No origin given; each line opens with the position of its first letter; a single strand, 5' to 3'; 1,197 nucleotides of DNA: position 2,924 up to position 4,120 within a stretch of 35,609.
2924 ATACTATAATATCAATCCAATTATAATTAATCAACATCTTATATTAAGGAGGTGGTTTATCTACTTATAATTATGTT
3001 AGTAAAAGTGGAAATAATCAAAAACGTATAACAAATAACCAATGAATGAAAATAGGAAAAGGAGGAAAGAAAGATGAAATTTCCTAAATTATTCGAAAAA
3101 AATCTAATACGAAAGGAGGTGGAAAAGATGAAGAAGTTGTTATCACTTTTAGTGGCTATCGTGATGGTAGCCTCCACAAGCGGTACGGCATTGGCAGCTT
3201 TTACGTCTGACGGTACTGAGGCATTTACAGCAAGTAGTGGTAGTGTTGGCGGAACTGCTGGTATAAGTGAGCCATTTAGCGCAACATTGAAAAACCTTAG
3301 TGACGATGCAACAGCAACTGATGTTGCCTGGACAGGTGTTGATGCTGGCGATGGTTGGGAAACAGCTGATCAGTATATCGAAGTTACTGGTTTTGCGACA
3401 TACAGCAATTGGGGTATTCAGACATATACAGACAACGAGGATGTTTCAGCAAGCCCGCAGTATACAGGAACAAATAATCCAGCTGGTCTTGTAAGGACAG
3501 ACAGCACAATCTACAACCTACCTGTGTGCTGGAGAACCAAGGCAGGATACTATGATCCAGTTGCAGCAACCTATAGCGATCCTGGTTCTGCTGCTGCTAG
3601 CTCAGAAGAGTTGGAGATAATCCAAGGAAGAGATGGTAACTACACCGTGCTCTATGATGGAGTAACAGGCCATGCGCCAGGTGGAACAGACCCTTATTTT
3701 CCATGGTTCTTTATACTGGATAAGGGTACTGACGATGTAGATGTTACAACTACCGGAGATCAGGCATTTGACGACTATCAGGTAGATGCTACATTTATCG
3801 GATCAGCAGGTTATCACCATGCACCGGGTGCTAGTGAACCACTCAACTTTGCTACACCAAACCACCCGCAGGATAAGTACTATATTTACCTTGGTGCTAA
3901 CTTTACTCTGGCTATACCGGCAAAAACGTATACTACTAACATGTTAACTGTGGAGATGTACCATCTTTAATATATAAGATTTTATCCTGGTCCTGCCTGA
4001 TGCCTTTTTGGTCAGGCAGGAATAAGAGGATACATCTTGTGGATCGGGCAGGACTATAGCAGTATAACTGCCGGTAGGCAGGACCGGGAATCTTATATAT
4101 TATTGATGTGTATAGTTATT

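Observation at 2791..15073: Six-gene envelope locus that does not map onto any described pilus or secretion system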

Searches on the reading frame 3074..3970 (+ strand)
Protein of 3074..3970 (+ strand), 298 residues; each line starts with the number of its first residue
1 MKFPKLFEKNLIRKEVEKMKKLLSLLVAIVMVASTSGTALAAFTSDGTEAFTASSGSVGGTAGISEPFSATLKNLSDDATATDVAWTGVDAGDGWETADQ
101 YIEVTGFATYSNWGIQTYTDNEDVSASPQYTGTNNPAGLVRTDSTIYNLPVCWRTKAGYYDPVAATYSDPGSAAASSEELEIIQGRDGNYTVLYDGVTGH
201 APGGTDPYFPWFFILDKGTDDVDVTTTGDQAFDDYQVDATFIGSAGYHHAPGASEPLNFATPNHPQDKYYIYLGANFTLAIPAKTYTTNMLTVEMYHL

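Call 4: search_protein_families(library=pfam, proteins=[window:3074-3970:+], max_evalue=0.1)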
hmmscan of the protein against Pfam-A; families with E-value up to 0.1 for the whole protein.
window:3074-3970:+ (298 aa): 0 families

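Call 5: search_protein_families(library=ncbifam, proteins=[window:3074-3970:+], max_evalue=0.1)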
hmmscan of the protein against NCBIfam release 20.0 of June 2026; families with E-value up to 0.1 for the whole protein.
window:3074-3970:+ (298 aa): 2 families
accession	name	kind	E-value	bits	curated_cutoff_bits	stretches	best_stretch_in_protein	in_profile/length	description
NF040942.2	hypo_ExtJ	equivalog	0.014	15.8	52.5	1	19-43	1-25/77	selenite/tellurite reduction operon protein ExtJ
NF038029.1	LP_plasma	domain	0.017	15.6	24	1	19-39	1-21/24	lipoprotein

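Call 43: search_solved_structures(query=A3, max_evalue=10, show_alignments=3)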
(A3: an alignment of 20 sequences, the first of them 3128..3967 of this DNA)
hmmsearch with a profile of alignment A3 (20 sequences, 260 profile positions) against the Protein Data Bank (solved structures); distinct sequences matched with E-value up to 10: 5.
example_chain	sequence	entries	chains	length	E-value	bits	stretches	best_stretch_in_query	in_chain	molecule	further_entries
8wt4_A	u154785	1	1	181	0.68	12.5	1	1-37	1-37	Uncharacterized protein YoeB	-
3j3v_T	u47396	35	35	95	0.75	12.3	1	164-239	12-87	50S ribosomal protein L23 | 50S ribosomal protein uL23 | Large ribosomal subunit protein uL23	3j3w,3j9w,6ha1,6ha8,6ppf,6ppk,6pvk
5njt_m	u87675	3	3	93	0.76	12.3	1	164-239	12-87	50S ribosomal protein L23 | Large ribosomal subunit protein uL23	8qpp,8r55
6htq_T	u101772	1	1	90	0.87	12.1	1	165-238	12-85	50S ribosomal protein L23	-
6dlf_A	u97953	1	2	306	1.5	11.4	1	46-93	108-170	Neurotrimin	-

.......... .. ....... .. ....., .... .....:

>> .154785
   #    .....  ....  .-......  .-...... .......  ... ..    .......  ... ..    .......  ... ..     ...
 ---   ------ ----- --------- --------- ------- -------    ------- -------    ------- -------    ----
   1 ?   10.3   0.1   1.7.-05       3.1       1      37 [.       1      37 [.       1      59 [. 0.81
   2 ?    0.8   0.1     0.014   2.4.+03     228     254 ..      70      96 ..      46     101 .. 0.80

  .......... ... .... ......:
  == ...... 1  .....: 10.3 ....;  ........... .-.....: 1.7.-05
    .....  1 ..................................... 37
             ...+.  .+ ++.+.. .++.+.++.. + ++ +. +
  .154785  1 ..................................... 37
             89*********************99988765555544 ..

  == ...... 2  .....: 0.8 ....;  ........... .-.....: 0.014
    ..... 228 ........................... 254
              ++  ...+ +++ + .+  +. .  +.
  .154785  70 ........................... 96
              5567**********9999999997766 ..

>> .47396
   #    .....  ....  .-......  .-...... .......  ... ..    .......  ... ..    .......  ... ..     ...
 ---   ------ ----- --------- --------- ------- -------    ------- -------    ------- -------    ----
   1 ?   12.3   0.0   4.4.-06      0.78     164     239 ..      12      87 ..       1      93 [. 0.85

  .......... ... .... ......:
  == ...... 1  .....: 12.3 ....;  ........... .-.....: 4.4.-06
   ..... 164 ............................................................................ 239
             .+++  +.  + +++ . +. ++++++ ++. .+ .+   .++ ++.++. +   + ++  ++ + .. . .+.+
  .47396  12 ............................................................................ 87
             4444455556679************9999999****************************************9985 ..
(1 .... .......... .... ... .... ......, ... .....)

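Call 48: find_homologous_proteins(query=window:3128-3967:+)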
Query window:3128-3967:+ (280 aa): 45 proteins with E <= 0.001 among 3943 candidates.
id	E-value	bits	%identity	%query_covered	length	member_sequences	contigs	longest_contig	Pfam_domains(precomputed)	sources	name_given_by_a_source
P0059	9.7e-184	627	100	100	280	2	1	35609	-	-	-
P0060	1.3e-129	449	70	100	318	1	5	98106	-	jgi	-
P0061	7.2e-107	375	63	100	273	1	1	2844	-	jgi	jgi:hypothetical protein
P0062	8.3e-103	362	61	100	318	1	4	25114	-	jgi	-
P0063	1.1e-98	348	60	100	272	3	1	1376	-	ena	-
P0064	3.4e-96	340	59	100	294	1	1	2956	-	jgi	-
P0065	8.6e-96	339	57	100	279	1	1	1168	-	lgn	-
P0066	1.0e-93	332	56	100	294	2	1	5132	-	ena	-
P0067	1.0e-93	332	56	100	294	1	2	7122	-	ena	-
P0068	2.0e-93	331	60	100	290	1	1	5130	-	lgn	-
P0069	4.2e-92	326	57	100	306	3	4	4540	-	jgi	jgi:hypothetical protein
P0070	6.3e-90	319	56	100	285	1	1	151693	-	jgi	jgi:hypothetical protein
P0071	4.3e-85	303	56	100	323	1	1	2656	-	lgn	-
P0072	2.7e-83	298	56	100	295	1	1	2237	-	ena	-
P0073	2.4e-80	288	55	100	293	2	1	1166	-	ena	-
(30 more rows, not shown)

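Call 63: predict_structure(alignment_id=A4)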
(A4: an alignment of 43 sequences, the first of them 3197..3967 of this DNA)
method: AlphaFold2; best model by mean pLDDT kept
length: 257 residues; sequences in the alignment: 43
mean_pLDDT: 93.2   pTM: 0.88
mean pLDDT of the five models: 93.2, 92.8, 91.9, 91.8, 81.2
residues with pLDDT >= 90: 205; 70-90: 49; 50-70: 3; < 50: 0
segments of 3 or more residues with pLDDT < 50: none
pLDDT, mean of each block of 10 residues (from residue 1): 81 89 97 97 96 98 96 96 96 93 97 96 92 95 94 97 96 88 75 86 93 89 96 98 97 94
secondary structure, 60 per line:
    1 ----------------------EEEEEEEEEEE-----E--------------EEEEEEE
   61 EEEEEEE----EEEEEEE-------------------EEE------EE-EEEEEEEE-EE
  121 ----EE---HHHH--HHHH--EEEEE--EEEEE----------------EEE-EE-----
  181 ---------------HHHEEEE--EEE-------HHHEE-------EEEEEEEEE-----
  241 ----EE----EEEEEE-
elements in order: E23-33 E54-67 E72-78 E98-100 E110-117 H130-133 H136-139 E142-146 E149-153 E170-172 E199-202 E205-207 E227-235 E251-256

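Call 65: fold_search(model_id=the predicted structure, library=pdb)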
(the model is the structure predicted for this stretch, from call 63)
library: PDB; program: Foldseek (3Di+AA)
matches with E <= 10: 344; with E <= 0.001: 0
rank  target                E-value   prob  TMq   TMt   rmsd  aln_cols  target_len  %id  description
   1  9hdi_MODEL_1_A        1.2e-02  0.66  0.25  0.32  16.7       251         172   11  N-terminally truncated CanA from Pyrodictium abyssi - K1-CanA (released 2025-08-20)
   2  8aur_A                1.2e-02  0.60  0.26  0.28  17.2       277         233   11  Cryo-EM structure of a TasA fibre (released 2022-11-30)
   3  4y2l_A                4.2e-02  0.60  0.24  0.37  17.3       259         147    8  Structure of CFA/I pili major subunit CfaB trimer (released 2016-08-10)
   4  4y2l_B                6.5e-02  0.47  0.24  0.36  13.2       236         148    6  Structure of CFA/I pili major subunit CfaB trimer (released 2016-08-10)
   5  4y2l_F                8.1e-02  0.47  0.25  0.37  11.1       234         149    6  Structure of CFA/I pili major subunit CfaB trimer (released 2016-08-10)
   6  4y2l_D                9.6e-02  0.44  0.24  0.36  12.9       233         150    6  Structure of CFA/I pili major subunit CfaB trimer (released 2016-08-10)
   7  9dlo                  1.4e-01  0.16  0.21  0.30  14.6       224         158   10  Crystal structure of the monomeric form of CanA (released 2025-08-27)
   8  7uii                  1.5e-01  0.21  0.24  0.30  12.8       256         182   10  Cryo-EM of self-assembled cannula CanA (released 2023-04-12)
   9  9scw_o                2.3e-01  0.05  0.14  0.15  20.0       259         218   12  Crystal structure of Coxsackie B1 virus-like particle delta-palxa (released 2025-10-08)
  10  5fua_3                2.4e-01  0.05  0.17  0.14  19.4       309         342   10  Cryo-EM of BK polyomavirus (released 2016-04-20)
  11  3gfu_D                2.7e-01  0.08  0.19  0.21  16.6       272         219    9  FaeE-FaeG chaperone-major pilin complex of F4 ac 5/95 fimbriae (released 2009-10-20)
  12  7sjk_B                3.2e-01  0.09  0.25  0.24  15.3       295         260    9  Structure of PLS A-domain (residues 391-656) from Staphylococcus aureus (released 2022-10-26)
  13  1sva_6                3.4e-01  0.02  0.13  0.11  19.5       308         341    8  SIMIAN VIRUS 40 (released 1996-06-10)
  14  7xxg_A                4.0e-01  0.03  0.13  0.13  20.8       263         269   11  Echo 18 at pH5.5 (released 2022-06-29)
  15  6eit_1                4.0e-01  0.02  0.10  0.09  21.1       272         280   11  Coxsackievirus A24v in complex with the D1-D2 fragment of ICAM-1 (released 2018-01-10)
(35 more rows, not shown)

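Call 85: search_protein_representatives(alignment_id=A4)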
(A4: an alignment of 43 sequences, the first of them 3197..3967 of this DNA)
Query: 43 sequences, 279 profile positions. Proteins with E-value up to 0.001 (for the whole library): 604; up to 1e-10: 413; up to 1e-30: 74. The best 150 are listed.
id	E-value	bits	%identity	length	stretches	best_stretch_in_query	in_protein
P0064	1.2e-128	444.6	-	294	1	1-278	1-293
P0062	2.5e-112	391.0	-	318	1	4-278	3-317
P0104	2.4e-103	361.6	-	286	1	1-279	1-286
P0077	2.8e-99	348.2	-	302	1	20-278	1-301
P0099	1.8e-98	345.5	-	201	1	73-278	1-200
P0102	4.4e-83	295.1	-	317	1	1-278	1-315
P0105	4.5e-81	288.5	-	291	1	1-278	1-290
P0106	2.1e-77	276.5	-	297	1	3-278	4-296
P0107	1.6e-75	270.3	-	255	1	28-278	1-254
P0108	1.3e-73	264.1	-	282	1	4-279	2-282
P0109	2.6e-66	240.1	-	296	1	1-278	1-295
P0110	1.6e-63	230.9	-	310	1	3-278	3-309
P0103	7.2e-57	209.1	-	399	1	43-278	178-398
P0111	2.9e-47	177.6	-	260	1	19-277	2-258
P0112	1.1e-44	169.1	-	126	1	162-278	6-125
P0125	1.1e-37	146.2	-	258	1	20-278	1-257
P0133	7.6e-36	140.1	-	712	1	51-278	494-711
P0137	5.3e-35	137.3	-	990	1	17-278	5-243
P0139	6.7e-35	137.0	-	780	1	64-277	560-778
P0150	7.4e-33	130.3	-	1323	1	62-278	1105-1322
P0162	9.1e-32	126.7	-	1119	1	68-278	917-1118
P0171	7.4e-31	123.8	-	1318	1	69-277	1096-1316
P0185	2.1e-29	119.0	-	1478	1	69-277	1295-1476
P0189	4.5e-29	117.9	-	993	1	62-278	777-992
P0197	1.5e-28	116.2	-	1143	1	68-270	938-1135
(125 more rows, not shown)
